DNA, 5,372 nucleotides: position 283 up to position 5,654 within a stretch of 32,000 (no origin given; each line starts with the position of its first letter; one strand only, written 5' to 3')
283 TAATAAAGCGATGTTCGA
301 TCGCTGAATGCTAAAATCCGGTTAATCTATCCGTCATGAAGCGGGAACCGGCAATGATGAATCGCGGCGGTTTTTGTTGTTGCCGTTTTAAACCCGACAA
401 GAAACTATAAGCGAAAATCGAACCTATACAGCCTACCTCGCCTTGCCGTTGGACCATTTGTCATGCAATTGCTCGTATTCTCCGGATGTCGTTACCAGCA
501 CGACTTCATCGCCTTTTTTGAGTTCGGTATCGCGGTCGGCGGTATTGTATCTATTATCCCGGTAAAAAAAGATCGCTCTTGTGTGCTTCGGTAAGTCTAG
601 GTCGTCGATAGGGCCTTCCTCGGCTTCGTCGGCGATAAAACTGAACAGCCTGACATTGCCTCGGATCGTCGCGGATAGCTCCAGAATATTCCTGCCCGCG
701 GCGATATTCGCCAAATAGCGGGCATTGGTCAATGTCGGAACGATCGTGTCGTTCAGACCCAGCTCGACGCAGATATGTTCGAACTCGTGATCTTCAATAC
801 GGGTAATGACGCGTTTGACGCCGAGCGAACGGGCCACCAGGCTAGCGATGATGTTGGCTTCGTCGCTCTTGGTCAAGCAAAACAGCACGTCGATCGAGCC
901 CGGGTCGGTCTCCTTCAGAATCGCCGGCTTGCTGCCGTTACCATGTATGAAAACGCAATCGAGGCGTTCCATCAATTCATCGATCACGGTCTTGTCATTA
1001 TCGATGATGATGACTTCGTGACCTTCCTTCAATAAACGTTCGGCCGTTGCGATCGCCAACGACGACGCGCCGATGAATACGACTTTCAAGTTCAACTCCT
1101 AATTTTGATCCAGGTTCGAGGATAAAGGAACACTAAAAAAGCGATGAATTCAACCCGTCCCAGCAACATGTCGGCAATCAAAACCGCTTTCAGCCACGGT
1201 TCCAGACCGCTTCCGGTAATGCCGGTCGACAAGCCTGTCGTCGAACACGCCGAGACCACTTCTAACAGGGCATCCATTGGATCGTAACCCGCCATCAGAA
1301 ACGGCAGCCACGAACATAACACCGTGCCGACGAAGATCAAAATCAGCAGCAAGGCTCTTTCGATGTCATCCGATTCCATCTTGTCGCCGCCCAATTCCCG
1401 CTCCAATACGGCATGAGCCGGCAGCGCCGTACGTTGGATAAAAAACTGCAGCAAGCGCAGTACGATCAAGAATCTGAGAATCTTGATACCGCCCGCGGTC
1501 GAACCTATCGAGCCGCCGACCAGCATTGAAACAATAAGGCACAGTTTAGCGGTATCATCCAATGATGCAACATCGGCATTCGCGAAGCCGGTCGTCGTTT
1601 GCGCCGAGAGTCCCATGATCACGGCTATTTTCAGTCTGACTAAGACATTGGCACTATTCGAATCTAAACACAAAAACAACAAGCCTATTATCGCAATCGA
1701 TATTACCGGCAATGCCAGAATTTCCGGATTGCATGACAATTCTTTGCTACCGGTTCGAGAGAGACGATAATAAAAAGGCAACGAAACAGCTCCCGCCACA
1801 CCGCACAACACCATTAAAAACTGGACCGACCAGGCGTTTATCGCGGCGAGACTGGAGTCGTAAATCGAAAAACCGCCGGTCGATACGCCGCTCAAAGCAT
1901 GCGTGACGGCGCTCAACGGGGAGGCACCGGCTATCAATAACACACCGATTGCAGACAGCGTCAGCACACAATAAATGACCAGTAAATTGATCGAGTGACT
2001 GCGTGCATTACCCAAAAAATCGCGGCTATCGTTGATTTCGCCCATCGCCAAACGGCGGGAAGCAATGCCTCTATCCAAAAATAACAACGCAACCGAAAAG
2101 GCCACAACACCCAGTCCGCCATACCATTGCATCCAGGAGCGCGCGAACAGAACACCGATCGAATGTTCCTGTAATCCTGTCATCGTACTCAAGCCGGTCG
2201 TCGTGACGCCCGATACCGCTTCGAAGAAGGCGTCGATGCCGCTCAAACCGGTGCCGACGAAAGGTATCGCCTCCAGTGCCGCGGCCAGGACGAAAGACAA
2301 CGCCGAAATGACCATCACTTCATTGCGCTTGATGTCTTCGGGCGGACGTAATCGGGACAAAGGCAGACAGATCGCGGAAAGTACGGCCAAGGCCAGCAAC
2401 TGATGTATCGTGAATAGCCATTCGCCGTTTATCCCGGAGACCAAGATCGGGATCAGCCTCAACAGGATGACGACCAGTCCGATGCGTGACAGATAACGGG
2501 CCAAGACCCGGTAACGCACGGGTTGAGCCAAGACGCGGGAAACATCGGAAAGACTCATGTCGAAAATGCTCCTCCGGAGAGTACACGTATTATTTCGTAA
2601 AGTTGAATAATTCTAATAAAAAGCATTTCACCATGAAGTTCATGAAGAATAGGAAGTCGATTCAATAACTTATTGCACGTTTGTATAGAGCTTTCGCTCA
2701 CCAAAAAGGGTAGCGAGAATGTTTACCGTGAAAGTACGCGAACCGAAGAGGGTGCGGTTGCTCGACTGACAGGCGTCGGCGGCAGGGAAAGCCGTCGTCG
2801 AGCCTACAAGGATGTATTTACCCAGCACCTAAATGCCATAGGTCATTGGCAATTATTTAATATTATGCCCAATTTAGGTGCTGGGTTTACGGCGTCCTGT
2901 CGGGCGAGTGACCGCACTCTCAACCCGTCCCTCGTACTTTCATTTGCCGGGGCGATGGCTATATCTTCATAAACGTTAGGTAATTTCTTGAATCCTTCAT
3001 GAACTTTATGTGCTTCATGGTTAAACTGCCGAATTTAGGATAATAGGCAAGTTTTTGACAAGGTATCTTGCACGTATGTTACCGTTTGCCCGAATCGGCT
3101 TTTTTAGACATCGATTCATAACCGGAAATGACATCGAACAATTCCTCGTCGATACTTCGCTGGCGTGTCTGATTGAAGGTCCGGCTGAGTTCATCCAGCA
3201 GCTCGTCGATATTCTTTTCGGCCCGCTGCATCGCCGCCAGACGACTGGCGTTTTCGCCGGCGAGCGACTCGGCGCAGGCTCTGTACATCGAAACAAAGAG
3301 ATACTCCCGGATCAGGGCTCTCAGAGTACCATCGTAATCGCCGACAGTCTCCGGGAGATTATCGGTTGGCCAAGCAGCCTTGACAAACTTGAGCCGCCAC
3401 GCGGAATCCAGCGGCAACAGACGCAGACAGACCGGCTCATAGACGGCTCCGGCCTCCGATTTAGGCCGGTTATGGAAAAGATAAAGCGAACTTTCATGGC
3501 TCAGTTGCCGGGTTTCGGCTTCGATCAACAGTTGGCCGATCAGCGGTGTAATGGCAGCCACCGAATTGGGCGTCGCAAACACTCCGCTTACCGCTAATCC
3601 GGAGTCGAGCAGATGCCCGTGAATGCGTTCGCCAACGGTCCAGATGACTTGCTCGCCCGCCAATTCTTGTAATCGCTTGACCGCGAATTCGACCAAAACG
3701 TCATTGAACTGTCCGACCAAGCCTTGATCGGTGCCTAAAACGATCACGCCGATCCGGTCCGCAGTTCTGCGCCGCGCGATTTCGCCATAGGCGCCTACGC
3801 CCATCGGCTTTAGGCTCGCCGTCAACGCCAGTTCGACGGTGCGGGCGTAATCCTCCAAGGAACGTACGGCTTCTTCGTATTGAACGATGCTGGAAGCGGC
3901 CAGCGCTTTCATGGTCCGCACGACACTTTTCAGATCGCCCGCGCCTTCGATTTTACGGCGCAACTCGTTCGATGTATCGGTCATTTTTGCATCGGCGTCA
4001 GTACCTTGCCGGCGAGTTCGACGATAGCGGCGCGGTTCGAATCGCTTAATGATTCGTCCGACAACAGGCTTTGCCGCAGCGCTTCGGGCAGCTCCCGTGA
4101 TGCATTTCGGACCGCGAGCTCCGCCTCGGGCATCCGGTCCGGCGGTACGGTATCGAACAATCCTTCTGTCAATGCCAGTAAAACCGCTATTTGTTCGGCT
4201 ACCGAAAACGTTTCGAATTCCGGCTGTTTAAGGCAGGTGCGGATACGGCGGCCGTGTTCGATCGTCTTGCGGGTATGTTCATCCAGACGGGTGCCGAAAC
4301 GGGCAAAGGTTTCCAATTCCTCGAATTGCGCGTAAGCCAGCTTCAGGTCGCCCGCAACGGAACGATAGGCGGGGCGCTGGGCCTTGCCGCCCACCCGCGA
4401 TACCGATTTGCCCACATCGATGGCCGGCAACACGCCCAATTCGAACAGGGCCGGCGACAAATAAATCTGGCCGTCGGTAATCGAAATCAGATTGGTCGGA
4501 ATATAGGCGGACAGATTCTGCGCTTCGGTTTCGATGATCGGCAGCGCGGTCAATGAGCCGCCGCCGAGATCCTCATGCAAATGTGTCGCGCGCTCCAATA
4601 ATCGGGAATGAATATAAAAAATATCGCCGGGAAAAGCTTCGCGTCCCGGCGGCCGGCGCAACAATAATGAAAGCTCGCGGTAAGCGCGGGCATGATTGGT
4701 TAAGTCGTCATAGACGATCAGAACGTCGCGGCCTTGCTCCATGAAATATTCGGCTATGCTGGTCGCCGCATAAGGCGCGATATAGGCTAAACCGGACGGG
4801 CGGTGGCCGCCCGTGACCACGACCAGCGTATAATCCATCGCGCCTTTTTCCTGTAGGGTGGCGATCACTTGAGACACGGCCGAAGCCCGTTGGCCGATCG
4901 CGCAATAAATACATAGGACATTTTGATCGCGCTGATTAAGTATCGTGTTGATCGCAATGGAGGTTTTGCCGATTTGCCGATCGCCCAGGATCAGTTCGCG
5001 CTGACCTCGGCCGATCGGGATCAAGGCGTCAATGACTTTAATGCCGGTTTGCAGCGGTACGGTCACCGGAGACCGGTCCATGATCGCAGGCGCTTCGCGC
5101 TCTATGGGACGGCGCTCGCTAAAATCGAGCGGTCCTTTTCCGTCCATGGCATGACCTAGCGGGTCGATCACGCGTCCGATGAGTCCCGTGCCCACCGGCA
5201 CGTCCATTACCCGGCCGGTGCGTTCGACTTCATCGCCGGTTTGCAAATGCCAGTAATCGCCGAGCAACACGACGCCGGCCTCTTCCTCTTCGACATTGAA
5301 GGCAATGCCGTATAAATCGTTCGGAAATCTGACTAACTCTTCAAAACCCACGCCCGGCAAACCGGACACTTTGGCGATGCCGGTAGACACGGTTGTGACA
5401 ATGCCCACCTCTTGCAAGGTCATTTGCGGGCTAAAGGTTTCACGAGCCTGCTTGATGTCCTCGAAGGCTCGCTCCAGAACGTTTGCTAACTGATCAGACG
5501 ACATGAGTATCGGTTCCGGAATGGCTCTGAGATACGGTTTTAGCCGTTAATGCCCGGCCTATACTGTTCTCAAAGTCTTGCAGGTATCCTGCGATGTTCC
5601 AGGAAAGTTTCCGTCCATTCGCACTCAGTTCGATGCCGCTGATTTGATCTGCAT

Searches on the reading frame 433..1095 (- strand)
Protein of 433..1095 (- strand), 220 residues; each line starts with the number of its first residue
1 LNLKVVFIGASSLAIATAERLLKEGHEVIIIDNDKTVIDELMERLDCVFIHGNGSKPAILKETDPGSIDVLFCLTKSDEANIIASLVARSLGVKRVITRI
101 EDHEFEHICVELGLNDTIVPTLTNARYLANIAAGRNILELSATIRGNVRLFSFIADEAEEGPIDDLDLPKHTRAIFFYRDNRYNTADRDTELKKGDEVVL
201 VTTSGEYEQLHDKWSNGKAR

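Call 56: search_protein_families(library=pfam, proteins=[window:433-1095:-], max_evalue=0.00001)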
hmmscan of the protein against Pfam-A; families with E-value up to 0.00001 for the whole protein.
window:433-1095:- (220 aa): 2 families
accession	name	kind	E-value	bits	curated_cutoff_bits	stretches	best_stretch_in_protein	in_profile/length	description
PF02254.24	TrkA_N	-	6.4e-22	78.5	23.8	1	5-120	1-116/116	TrkA-N domain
PF02080.26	TrkA_C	-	3.6e-06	27.2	27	0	163-211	17-67/71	TrkA-C domain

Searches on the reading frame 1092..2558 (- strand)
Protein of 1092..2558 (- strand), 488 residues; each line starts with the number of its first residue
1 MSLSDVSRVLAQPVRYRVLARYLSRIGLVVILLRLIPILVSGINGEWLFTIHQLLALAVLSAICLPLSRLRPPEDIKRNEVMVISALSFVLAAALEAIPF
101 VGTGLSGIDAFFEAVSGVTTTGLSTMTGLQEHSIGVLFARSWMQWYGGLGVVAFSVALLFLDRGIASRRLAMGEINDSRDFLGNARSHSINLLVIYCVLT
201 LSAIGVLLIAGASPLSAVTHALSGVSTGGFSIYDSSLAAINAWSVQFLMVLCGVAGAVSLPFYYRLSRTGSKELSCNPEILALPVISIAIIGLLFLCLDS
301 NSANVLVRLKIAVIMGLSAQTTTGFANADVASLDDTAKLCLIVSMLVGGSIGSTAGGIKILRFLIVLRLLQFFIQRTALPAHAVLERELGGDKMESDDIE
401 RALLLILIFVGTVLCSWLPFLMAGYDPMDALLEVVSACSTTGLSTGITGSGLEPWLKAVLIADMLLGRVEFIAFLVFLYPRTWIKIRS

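Call 56: search_protein_families(library=pfam, proteins=[window:1092-2558:-], max_evalue=0.00001)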
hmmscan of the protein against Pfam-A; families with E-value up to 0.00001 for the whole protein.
window:1092-2558:- (488 aa): 1 family
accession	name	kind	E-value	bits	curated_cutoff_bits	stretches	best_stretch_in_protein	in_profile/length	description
PF02386.22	TrkH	-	5.9e-44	150.8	27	2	313-477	319-489/502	Cation transport protein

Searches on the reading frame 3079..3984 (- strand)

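Call 56: search_protein_families(library=pfam, proteins=[window:3079-3984:-], max_evalue=0.00001)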
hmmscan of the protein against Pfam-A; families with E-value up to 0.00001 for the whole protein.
window:3079-3984:- (301 aa): 1 family
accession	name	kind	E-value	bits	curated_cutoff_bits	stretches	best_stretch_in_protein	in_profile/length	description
PF00231.24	ATP-synt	-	1e-52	180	39.9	1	6-292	3-285/285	ATP synthase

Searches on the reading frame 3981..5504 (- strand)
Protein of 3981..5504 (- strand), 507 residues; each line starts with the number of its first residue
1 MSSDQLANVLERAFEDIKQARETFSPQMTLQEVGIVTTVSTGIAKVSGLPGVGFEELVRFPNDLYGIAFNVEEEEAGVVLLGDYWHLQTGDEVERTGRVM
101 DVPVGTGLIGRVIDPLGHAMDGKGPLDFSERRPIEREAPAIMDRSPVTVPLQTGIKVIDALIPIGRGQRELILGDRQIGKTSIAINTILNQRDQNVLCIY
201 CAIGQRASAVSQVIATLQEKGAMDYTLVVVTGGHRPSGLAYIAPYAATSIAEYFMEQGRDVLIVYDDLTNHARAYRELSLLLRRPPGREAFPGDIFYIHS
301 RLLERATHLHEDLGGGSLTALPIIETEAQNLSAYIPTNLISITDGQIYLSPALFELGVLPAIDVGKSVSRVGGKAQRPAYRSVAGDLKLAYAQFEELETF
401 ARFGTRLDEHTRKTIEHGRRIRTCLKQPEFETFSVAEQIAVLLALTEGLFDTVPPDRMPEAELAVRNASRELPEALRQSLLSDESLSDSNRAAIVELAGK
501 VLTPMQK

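Call 56: search_protein_families(library=pfam, proteins=[window:3981-5504:-], max_evalue=0.00001)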
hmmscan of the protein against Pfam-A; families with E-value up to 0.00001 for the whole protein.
window:3981-5504:- (507 aa): 3 families
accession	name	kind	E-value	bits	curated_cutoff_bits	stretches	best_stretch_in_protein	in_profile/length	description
PF00006.31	ATP-synt_ab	-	8.7e-81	271.1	29.5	1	154-369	1-213/213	ATP synthase alpha/beta family, nucleotide-binding domain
PF00306.32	ATP-synt_ab_C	-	1.3e-32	113.2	27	1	376-498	1-123/126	ATP synthase alpha/beta chain, C terminal domain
PF02874.29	ATP-synt_ab_N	-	5.9e-09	36.8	20.9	1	31-97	3-69/69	ATP synthase alpha/beta family, beta-barrel domain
